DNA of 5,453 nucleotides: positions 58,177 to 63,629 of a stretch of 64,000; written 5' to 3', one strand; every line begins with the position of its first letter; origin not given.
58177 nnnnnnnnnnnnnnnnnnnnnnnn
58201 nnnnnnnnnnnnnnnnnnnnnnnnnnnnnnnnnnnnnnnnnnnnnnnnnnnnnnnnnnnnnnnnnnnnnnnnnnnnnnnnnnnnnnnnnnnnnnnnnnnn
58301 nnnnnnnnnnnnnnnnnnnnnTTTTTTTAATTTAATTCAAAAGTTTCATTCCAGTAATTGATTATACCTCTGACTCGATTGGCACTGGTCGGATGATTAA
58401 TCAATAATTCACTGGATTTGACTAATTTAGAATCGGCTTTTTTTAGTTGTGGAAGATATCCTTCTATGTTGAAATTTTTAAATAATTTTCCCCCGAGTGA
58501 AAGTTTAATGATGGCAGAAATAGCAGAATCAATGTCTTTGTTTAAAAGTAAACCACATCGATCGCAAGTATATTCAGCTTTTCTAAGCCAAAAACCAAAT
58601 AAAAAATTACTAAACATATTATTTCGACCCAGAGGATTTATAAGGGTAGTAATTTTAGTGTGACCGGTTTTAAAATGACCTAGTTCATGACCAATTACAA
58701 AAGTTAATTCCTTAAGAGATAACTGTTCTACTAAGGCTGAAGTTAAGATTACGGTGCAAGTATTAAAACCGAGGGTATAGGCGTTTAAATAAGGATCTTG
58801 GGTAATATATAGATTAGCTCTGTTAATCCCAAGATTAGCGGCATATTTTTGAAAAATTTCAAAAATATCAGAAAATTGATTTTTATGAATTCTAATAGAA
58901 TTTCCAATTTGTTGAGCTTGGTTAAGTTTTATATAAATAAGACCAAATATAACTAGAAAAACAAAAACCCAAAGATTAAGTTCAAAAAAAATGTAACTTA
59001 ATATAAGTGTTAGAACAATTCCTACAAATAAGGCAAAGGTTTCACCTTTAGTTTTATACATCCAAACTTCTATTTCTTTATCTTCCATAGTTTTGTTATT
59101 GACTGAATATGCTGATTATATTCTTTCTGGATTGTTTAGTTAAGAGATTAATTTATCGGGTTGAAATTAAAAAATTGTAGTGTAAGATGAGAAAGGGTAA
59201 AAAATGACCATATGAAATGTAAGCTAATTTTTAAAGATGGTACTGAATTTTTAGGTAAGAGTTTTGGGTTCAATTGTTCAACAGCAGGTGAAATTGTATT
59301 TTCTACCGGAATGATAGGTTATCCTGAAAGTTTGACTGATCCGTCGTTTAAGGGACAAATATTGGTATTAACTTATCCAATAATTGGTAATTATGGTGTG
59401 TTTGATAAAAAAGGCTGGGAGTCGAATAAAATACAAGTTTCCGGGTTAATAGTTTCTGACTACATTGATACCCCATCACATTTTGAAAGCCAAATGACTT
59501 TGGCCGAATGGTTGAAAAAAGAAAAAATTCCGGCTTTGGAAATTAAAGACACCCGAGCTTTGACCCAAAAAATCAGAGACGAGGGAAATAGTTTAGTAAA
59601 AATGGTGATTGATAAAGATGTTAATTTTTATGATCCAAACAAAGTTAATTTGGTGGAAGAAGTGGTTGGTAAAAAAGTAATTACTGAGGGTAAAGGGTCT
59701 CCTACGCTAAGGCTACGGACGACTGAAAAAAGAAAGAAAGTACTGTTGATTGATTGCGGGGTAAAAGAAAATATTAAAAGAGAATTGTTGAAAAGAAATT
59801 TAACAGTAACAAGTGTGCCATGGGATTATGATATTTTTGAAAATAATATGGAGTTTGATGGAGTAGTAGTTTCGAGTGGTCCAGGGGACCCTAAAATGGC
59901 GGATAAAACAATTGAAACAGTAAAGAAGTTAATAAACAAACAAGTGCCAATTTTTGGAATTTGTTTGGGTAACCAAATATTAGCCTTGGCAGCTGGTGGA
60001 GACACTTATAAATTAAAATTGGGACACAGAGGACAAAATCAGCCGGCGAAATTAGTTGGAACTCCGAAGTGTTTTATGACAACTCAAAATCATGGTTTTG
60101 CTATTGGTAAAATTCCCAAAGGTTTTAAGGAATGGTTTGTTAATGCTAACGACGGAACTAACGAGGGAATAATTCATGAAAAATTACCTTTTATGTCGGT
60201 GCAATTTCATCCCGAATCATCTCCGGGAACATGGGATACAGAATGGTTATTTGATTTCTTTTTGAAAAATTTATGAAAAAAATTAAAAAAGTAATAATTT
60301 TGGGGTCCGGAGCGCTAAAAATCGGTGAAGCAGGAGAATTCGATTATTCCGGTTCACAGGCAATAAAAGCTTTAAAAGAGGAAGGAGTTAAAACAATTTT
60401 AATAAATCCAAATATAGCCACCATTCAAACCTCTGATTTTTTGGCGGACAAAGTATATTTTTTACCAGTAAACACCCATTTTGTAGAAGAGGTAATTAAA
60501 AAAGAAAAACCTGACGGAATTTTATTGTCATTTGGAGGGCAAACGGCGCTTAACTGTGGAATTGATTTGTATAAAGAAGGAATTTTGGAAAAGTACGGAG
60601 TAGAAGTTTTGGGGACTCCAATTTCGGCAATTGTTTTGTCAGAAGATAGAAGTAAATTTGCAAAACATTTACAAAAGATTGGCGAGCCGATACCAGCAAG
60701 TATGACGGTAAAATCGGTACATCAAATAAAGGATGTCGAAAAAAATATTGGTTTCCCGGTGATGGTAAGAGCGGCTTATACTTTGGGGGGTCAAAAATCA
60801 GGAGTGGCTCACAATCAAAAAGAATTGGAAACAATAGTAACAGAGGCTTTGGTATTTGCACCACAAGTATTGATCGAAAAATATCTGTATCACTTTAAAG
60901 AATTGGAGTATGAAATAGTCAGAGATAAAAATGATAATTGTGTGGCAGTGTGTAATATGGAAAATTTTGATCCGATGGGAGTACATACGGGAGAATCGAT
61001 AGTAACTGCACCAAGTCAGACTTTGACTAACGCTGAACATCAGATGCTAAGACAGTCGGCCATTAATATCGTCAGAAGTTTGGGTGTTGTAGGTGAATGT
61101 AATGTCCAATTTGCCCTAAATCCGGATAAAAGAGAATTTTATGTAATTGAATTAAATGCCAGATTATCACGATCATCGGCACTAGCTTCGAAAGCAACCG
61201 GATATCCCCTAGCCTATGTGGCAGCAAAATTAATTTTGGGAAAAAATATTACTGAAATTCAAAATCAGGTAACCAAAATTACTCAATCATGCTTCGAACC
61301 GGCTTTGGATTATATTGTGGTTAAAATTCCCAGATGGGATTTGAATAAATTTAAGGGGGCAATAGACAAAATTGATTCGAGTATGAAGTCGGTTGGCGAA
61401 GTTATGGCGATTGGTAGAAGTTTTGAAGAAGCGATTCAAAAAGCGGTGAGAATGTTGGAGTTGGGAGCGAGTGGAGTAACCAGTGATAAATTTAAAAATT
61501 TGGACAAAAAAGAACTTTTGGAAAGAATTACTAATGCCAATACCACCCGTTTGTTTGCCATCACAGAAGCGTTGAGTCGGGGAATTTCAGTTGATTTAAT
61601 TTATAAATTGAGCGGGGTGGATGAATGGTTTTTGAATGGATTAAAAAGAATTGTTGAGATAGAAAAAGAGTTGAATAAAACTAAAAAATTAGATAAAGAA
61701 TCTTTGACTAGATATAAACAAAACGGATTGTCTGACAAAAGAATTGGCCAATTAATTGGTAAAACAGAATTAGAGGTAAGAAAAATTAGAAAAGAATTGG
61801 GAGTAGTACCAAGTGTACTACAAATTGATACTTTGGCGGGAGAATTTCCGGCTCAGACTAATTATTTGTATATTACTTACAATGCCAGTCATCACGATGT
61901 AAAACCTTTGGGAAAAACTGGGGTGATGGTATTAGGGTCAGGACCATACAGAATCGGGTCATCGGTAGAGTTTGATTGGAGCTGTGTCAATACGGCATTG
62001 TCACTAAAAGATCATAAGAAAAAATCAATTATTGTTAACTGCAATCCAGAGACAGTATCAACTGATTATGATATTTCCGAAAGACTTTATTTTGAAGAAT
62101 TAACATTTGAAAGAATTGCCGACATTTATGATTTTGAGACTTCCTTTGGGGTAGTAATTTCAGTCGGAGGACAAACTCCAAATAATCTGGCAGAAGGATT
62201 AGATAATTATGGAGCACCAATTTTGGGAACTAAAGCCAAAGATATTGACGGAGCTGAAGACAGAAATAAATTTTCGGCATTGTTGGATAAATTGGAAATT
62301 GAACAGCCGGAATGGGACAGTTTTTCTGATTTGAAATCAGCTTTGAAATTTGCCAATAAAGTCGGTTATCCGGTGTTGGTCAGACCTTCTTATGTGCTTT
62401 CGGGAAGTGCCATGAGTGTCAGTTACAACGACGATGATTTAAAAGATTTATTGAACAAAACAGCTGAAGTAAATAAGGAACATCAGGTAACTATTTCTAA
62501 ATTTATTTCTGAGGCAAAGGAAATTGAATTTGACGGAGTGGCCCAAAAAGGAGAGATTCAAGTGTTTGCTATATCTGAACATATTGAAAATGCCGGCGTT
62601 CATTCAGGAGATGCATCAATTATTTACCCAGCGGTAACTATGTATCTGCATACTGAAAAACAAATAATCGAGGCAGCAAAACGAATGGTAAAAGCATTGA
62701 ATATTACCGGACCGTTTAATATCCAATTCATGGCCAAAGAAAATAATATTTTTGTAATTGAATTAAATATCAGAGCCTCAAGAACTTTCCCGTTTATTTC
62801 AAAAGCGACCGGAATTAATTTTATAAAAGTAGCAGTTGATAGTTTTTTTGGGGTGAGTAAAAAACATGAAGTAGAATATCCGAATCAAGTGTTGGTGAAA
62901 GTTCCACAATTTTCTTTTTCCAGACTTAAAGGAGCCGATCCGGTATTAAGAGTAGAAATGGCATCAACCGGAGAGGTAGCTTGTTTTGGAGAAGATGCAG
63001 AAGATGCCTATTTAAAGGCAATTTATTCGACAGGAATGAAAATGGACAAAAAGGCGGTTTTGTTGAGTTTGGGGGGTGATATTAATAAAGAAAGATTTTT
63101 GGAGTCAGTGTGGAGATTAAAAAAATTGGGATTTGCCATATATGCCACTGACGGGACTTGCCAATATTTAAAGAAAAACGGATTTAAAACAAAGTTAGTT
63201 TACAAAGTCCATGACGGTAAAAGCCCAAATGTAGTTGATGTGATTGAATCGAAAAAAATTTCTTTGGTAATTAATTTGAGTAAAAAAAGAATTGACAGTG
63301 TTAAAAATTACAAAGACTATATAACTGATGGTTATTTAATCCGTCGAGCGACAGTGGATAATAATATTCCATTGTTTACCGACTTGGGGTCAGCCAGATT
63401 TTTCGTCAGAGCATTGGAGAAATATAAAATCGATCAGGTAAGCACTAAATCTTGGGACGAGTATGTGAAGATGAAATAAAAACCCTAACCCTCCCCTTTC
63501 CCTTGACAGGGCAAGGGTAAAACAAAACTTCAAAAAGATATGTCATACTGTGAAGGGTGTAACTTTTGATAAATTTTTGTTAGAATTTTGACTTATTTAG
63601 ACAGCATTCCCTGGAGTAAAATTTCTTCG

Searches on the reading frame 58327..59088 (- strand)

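Call 96: search_protein_families(library=pfam, proteins=[window:58327-59088:-], max_evalue=0.001)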
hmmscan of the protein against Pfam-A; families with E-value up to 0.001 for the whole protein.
window:58327-59088:- (253 aa): 2 families
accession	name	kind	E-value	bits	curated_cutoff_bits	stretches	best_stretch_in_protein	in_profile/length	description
PF01435.24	Peptidase_M48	-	2.2e-21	77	20.3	1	71-164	3-101/186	Peptidase family M48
PF05569.17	Peptidase_M56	-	0.00011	22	31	1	37-150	103-215/296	BlaR1 peptidase M56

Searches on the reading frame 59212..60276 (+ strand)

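Call 89: search_protein_families(library=pfam, proteins=[window:59212-60276:+], max_evalue=0.001)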
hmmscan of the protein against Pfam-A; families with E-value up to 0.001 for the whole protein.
window:59212-60276:+ (354 aa): 4 families
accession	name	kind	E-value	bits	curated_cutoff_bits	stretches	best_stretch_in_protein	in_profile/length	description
PF00117.34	GATase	-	4.7e-58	196.4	22.8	1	178-352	1-189/190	Glutamine amidotransferase class-I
PF00988.28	CPSase_sm_chain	-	4.9e-46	156.1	27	1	5-127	1-122/126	Carbamoyl-phosphate synthase small chain, CPSase domain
PF07722.19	Peptidase_C26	-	1.6e-11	44.9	20.5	1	232-267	93-128/219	Peptidase C26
PF01965.30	DJ-1_PfpI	-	0.0002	21.6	26.6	1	205-260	51-110/165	DJ-1/PfpI family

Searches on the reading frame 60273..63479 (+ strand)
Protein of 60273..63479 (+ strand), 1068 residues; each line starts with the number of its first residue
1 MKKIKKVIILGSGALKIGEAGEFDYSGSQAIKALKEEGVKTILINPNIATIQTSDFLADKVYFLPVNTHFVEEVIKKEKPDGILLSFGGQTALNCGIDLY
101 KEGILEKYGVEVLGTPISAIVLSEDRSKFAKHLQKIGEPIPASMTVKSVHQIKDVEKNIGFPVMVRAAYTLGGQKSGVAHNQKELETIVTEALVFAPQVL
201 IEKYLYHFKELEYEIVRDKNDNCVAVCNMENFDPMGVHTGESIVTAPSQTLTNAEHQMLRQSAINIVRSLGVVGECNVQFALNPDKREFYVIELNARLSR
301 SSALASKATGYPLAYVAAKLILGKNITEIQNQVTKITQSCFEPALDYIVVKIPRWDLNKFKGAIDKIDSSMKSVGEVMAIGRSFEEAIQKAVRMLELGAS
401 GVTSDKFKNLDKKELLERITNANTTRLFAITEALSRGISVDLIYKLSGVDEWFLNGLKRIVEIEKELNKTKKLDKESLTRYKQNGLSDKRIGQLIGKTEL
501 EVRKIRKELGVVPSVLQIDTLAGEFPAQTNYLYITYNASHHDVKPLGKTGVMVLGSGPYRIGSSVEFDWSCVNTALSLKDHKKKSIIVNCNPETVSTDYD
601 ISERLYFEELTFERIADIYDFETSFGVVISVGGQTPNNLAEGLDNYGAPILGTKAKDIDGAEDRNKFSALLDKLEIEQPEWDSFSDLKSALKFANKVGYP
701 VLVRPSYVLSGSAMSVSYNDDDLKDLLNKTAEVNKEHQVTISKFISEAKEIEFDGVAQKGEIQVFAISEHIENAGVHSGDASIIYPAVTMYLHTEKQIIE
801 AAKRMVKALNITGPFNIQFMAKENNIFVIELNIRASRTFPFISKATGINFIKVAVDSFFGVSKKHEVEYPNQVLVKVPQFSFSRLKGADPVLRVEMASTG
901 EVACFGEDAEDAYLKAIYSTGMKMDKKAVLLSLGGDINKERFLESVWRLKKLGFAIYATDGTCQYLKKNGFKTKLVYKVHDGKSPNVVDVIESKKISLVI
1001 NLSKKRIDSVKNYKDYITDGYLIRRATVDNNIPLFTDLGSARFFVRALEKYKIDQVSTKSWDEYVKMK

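Call 89: search_protein_families(library=pfam, proteins=[window:60273-63479:+], max_evalue=0.001)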
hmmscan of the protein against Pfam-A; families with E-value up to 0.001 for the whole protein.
window:60273-63479:+ (1068 aa): 10 families
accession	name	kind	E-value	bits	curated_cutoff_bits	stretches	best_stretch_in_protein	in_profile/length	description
PF02786.22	CPSase_L_D2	-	4.6e-105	350.2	19.8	2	125-328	1-210/211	Carbamoyl-phosphate synthase L chain, ATP binding domain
PF25596.1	CPSase_L_D1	-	6.5e-87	287.7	27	2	4-120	2-116/118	Carbamoyl phosphate synthase preATP-grasp domain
PF02787.25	CPSase_L_D3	-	4.4e-24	84.7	26.6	1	418-494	2-79/80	Carbamoyl-phosphate synthetase large chain, oligomerisation domain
PF02222.28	ATP-grasp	-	6.3e-20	72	27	2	132-297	2-162/179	ATP-grasp domain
PF02142.27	MGS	-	1e-19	70.9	24.1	1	943-1036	3-94/94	MGS-like domain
PF07478.18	Dala_Dala_lig_C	-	1.6e-19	70.7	24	2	688-850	26-195/204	D-ala D-ala ligase C-terminus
PF15632.11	ATPgrasp_Ter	-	5.3e-16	59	29.1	1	791-873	42-123/131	ATP-grasp in the biosynthetic pathway with Ter operon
PF02655.19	ATP-grasp_3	-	5.3e-09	36.8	23.2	1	697-835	30-157/160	ATP-grasp domain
PF08443.16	RimK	-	2.3e-06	27.8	21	0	661-850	1-180/188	RimK-like ATP-grasp domain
PF01071.24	GARS_A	-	0.00012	22.4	27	0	669-834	8-188/194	Phosphoribosylglycinamide synthetase, ATP-grasp (A) domain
